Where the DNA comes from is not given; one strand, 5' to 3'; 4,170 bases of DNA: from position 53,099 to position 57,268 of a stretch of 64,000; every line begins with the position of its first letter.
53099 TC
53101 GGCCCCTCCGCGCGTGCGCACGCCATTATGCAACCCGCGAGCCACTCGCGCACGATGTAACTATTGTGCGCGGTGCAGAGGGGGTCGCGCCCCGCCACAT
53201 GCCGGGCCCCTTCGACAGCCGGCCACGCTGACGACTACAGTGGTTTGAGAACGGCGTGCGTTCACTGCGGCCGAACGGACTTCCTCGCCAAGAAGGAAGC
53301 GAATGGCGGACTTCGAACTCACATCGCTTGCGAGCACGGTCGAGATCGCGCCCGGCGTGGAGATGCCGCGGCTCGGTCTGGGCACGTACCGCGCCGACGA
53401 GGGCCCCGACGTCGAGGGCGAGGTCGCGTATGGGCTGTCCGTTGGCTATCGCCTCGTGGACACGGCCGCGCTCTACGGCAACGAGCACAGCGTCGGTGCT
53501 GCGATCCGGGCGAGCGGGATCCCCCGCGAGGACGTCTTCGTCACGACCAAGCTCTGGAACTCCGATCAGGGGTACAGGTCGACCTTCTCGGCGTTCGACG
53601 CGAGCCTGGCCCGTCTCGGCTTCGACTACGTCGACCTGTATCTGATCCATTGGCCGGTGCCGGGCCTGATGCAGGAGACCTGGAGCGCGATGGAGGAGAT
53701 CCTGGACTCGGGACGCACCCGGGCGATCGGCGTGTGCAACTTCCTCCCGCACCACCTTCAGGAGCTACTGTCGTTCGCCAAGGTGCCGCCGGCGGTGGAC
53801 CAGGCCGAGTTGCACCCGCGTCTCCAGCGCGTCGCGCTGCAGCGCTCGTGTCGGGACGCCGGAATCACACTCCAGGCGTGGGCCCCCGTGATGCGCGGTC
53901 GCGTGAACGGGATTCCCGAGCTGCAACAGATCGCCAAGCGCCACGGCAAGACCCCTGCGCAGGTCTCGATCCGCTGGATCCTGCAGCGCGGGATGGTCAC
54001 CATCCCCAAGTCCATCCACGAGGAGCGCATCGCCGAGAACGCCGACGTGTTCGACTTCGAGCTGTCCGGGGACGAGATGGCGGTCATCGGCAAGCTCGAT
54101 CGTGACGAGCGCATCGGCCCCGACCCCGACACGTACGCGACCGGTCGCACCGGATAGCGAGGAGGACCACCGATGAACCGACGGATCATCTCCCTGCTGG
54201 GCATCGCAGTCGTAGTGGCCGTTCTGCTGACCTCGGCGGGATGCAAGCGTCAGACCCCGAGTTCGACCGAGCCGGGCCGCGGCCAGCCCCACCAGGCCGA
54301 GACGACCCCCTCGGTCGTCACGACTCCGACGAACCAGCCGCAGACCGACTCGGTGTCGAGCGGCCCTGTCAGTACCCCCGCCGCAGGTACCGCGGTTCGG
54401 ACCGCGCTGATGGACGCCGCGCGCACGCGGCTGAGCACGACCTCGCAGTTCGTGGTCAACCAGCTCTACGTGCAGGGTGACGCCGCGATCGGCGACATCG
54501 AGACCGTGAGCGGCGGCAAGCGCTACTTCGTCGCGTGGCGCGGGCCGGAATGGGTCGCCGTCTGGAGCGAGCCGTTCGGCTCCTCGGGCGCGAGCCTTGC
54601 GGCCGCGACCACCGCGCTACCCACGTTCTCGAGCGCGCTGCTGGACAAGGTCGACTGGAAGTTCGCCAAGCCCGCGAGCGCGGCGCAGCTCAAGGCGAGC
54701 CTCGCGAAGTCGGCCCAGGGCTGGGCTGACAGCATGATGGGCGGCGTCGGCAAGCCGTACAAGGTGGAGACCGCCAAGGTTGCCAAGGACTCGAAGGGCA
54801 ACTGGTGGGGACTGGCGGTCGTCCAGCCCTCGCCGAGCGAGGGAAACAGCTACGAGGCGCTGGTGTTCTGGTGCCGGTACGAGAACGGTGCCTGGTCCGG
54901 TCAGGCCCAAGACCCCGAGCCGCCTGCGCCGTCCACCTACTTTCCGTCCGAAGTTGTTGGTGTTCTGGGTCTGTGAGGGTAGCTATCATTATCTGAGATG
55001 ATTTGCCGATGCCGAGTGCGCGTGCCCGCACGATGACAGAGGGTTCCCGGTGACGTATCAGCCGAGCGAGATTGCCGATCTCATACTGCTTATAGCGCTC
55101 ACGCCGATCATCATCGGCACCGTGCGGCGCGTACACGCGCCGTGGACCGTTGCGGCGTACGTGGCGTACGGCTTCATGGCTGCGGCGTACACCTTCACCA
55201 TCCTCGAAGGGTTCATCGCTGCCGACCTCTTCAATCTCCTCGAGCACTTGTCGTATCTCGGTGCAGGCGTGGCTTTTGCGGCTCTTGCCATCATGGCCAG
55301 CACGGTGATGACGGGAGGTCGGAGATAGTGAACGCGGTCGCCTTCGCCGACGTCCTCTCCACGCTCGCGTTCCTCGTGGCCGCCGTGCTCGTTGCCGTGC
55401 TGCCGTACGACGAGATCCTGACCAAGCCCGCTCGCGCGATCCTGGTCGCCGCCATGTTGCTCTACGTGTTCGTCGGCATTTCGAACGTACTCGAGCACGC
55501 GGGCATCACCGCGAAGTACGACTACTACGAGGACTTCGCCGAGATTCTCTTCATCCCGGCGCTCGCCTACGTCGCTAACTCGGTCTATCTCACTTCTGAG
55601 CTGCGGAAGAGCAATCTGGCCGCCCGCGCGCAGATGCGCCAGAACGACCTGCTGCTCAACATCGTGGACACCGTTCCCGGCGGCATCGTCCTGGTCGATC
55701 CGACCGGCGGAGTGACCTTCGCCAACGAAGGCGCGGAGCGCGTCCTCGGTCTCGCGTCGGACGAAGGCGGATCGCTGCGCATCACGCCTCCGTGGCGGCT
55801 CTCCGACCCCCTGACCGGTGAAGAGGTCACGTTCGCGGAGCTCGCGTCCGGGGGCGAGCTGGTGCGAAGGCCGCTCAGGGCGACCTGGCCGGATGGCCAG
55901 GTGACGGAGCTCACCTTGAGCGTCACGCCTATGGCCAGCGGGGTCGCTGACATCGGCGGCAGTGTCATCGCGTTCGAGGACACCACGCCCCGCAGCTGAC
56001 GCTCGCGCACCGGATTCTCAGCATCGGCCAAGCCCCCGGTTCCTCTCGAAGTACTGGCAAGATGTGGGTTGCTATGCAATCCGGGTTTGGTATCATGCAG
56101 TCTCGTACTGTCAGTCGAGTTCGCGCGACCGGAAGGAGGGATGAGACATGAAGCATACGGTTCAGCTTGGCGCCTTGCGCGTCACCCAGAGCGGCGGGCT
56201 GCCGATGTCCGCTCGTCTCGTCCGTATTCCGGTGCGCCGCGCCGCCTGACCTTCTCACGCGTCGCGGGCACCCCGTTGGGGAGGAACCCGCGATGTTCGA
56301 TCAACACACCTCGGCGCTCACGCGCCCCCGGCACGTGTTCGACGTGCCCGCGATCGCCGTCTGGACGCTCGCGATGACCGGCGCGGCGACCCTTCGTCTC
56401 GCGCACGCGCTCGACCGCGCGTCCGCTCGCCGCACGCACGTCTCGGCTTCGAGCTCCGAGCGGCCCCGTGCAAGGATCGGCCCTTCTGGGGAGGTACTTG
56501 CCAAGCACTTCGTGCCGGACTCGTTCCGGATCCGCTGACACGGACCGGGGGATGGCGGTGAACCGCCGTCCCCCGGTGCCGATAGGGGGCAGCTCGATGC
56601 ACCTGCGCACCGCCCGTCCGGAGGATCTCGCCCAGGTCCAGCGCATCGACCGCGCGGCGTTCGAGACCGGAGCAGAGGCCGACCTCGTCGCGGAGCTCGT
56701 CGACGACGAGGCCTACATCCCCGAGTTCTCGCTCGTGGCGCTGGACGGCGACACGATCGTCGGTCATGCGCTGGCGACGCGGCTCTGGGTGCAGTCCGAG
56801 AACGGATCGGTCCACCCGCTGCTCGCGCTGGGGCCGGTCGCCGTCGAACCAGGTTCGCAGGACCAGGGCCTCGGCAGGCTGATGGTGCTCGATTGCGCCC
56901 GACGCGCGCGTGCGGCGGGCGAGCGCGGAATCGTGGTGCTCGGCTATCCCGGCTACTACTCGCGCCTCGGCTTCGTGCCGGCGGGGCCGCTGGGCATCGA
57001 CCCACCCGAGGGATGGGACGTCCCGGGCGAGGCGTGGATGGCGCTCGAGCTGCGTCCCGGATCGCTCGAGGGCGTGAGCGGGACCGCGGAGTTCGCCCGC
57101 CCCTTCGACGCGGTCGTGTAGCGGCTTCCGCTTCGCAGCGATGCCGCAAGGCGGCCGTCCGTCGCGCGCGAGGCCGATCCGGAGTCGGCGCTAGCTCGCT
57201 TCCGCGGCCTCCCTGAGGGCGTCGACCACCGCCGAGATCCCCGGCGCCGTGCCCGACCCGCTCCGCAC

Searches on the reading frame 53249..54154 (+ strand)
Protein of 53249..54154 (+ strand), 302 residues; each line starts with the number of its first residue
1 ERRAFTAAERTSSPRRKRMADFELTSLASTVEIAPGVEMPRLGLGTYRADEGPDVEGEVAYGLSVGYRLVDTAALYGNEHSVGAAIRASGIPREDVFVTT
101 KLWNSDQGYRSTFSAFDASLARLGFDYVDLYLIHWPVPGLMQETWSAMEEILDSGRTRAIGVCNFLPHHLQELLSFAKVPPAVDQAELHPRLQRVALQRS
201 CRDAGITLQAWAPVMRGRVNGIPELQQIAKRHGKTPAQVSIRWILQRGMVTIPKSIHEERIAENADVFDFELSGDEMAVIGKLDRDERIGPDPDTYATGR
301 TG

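Call 18: search_protein_families(library=pfam, proteins=[window:53249-54154:+], max_evalue=0.001)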
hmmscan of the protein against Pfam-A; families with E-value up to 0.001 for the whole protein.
window:53249-54154:+ (302 aa): 1 family
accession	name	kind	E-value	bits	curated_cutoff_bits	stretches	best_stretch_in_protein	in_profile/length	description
PF00248.27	Aldo_ket_red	-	9.3e-48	163.2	24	1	54-283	20-289/291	Aldo/keto reductase family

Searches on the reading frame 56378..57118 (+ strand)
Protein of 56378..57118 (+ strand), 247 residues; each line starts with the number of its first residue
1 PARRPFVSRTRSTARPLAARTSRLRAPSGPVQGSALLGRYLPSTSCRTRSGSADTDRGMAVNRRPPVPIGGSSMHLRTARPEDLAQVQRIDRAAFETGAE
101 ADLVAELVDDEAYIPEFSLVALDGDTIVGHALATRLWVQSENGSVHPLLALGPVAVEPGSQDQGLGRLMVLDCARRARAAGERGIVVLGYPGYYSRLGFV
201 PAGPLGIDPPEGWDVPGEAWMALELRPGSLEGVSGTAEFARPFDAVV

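Call 18: search_protein_families(library=pfam, proteins=[window:56378-57118:+], max_evalue=0.001)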
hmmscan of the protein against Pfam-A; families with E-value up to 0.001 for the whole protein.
window:56378-57118:+ (247 aa): 3 families
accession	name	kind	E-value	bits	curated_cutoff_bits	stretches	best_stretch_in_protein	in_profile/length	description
PF13527.13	Acetyltransf_9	-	3.1e-07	30.9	25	1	76-200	2-125/127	Acetyltransferase (GNAT) domain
PF00583.31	Acetyltransf_1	-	5.6e-07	30.3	20.7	1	89-187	6-97/116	Acetyltransferase (GNAT) family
PF13508.13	Acetyltransf_7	-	2.2e-05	25.2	27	1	119-200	6-83/84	Acetyltransferase (GNAT) domain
